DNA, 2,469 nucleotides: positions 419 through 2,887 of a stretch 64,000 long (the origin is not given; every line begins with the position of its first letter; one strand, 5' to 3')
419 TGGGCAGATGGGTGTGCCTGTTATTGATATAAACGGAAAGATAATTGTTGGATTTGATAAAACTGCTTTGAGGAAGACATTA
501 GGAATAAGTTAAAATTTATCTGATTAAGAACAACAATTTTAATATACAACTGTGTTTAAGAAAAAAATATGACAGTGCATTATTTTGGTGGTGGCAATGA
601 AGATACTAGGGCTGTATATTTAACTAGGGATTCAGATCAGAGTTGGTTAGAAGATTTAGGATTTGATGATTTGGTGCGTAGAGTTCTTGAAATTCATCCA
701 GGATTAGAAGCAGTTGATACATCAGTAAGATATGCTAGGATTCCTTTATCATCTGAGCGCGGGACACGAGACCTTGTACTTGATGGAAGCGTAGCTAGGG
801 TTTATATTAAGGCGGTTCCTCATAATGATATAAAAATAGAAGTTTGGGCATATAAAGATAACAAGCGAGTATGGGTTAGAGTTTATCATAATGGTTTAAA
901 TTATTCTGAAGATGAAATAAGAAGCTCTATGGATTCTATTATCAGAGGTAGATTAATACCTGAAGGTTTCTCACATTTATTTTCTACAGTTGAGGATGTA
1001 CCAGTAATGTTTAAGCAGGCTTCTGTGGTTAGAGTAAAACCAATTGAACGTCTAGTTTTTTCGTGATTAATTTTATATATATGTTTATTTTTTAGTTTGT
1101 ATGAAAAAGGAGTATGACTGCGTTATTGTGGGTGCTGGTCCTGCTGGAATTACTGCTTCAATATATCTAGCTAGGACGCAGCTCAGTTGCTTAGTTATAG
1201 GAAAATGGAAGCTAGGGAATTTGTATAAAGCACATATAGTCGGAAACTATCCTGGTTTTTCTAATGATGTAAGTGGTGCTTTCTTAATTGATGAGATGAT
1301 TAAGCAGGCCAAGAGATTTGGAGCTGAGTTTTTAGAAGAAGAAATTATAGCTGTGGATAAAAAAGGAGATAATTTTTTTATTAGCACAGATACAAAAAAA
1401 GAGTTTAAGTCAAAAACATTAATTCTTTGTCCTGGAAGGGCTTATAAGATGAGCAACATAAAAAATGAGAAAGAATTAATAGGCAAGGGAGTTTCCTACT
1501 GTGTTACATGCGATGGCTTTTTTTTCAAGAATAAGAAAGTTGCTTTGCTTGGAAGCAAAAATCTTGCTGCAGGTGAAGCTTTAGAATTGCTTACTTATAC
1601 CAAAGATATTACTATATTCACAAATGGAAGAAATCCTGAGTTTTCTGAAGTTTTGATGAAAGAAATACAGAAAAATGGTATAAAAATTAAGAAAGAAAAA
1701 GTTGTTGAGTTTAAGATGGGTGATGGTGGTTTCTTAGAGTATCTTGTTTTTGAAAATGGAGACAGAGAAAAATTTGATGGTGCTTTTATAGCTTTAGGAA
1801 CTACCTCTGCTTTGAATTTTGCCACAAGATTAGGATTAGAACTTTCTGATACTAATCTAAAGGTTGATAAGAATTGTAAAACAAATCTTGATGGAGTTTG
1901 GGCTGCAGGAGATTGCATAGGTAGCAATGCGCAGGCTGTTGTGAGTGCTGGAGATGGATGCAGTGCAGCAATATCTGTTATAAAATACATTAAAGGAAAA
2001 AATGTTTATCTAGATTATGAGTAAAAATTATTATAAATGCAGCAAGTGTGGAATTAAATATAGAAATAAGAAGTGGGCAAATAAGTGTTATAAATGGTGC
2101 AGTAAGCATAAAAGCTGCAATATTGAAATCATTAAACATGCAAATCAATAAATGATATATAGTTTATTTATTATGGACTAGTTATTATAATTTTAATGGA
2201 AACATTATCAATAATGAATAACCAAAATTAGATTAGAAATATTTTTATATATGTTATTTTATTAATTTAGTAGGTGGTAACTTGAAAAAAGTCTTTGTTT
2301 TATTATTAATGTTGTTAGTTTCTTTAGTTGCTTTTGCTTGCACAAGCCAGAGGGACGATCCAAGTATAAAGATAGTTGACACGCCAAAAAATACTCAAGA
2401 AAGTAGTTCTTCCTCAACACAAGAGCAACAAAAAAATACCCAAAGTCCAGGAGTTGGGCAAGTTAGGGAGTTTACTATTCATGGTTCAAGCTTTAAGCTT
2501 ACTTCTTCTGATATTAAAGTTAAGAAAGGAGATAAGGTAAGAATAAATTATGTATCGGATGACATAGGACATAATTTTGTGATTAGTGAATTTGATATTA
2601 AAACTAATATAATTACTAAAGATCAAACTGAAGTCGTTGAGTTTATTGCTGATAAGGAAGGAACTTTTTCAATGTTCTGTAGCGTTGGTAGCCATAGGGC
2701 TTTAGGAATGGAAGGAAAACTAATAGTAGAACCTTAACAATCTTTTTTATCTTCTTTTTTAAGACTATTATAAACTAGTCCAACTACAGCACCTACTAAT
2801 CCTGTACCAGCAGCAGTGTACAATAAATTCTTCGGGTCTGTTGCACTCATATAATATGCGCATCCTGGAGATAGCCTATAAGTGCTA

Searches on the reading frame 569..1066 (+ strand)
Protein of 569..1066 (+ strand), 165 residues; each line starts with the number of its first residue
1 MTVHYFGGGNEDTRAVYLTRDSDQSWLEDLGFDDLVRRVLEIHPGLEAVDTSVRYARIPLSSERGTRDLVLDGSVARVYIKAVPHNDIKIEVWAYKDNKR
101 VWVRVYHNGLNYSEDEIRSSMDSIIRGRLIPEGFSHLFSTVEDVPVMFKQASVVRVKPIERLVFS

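Call 22: search_protein_families(library=pfam, proteins=[window:569-1066:+], max_evalue=0.00001)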
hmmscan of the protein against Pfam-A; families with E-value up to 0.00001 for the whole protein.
window:569-1066:+ (165 aa): 0 families

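Call 34: search_protein_families(library=pfam, proteins=[window:569-1066:+], max_evalue=0.1)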
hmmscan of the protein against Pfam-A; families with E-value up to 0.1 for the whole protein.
window:569-1066:+ (165 aa): 3 families
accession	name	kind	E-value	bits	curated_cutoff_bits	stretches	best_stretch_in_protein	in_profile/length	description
PF17958.7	EF-hand_13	-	0.0041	17.3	22.6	1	11-52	2-43/90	EF-hand domain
PF15084.11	DUF4550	-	0.048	14.5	27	1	54-118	6-66/95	Domain of unknown function (DUF4550)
PF05340.17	DUF740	-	0.06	12.5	21.2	1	109-153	326-370/624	Protein of unknown function (DUF740)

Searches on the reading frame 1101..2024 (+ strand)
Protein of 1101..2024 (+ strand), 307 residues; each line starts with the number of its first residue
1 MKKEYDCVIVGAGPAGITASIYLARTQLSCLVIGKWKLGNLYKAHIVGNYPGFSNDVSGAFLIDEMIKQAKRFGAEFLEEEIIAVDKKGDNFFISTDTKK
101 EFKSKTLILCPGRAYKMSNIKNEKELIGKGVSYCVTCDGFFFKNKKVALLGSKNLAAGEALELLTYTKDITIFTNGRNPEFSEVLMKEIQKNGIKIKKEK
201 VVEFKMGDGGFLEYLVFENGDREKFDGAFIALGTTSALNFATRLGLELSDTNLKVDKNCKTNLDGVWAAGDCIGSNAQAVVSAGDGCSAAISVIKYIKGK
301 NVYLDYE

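Call 22: search_protein_families(library=pfam, proteins=[window:1101-2024:+], max_evalue=0.00001)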
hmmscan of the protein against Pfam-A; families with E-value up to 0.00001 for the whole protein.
window:1101-2024:+ (307 aa): 5 families
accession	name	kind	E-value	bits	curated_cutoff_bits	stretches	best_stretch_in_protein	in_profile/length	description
PF07992.20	Pyr_redox_2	-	8.2e-37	127.6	26.1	1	5-284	1-289/291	Pyridine nucleotide-disulphide oxidoreductase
PF13738.12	Pyr_redox_3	-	1.5e-14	54.4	30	1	78-270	100-305/305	Pyridine nucleotide-disulphide oxidoreductase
PF03486.20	HI0933_like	-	5.2e-07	29.8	50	0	6-36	2-32/244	HI0933-like protein Rossmann domain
PF00890.30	FAD_binding_2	-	3.1e-06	27.1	20.4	0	6-35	1-30/414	FAD binding domain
PF01946.23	Thi4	-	6.9e-06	25.9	26.2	0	4-191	17-182/235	Thi4 family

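Call 60: find_encoding_contigs(protein=window:1101-2024:+, flank=10000, max_places=2)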
Protein window:1101-2024:+ (307 aa): 24 contigs read that carry it; 2 places shown.
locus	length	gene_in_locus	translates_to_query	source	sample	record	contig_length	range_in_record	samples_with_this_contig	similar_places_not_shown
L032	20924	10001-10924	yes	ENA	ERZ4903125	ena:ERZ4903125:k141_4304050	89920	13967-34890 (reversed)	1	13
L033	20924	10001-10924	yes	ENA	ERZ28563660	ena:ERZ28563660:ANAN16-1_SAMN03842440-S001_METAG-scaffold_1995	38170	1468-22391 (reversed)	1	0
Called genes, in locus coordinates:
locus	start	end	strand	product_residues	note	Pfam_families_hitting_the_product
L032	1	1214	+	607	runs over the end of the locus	-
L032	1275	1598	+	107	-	-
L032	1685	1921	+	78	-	-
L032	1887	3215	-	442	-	PF02878:PGM_PMM_I, PF02879:PGM_PMM_II, PF02880:PGM_PMM_III, PF00408:PGM_PMM_IV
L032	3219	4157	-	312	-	PF01087:GalP_UDP_transf, PF16268:DUF4921, PF16285:DUF4931_N, PF02744:GalP_UDP_tr_C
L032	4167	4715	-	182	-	PF14897:EpsG (weak)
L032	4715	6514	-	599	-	PF05693:Glycogen_syn, PF08323:Glyco_transf_5, PF00534:Glycos_transf_1 (faint), PF13692:Glyco_trans_1_4 (faint)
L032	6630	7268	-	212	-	PF00121:TIM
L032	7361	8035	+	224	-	-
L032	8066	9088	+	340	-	PF03417:AAT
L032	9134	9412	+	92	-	PF13192:Thioredoxin_3 (weak), PF00462:Glutaredoxin, PF13417:GST_N_3 (weak)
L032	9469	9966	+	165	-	-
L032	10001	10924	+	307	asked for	PF00890:FAD_binding_2 (faint), PF01946:Thi4 (faint), PF03486:HI0933_like (faint), PF07992:Pyr_redox_2, PF13738:Pyr_redox_3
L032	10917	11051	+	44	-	-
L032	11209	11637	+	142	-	PF13473:Cupredoxin_1, PF00127:Copper-bind (weak)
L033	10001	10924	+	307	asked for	PF00890:FAD_binding_2 (faint), PF01946:Thi4 (faint), PF03486:HI0933_like (faint), PF07992:Pyr_redox_2, PF13738:Pyr_redox_3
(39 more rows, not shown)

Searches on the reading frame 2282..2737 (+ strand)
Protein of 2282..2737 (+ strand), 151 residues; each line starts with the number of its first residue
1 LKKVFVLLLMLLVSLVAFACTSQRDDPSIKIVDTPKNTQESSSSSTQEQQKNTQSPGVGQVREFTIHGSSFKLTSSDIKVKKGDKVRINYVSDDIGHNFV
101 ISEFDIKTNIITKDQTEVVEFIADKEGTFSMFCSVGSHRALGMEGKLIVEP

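Call 22: search_protein_families(library=pfam, proteins=[window:2282-2737:+], max_evalue=0.00001)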
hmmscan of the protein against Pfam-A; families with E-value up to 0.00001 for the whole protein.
window:2282-2737:+ (151 aa): 2 families
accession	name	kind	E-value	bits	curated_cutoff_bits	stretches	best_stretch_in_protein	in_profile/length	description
PF13473.12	Cupredoxin_1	-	2.2e-08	34.5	27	1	60-149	19-104/104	Cupredoxin-like domain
PF00127.26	Copper-bind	-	5.9e-08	33.5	21.2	1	66-150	7-99/99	Copper binding proteins, plastocyanin/azurin family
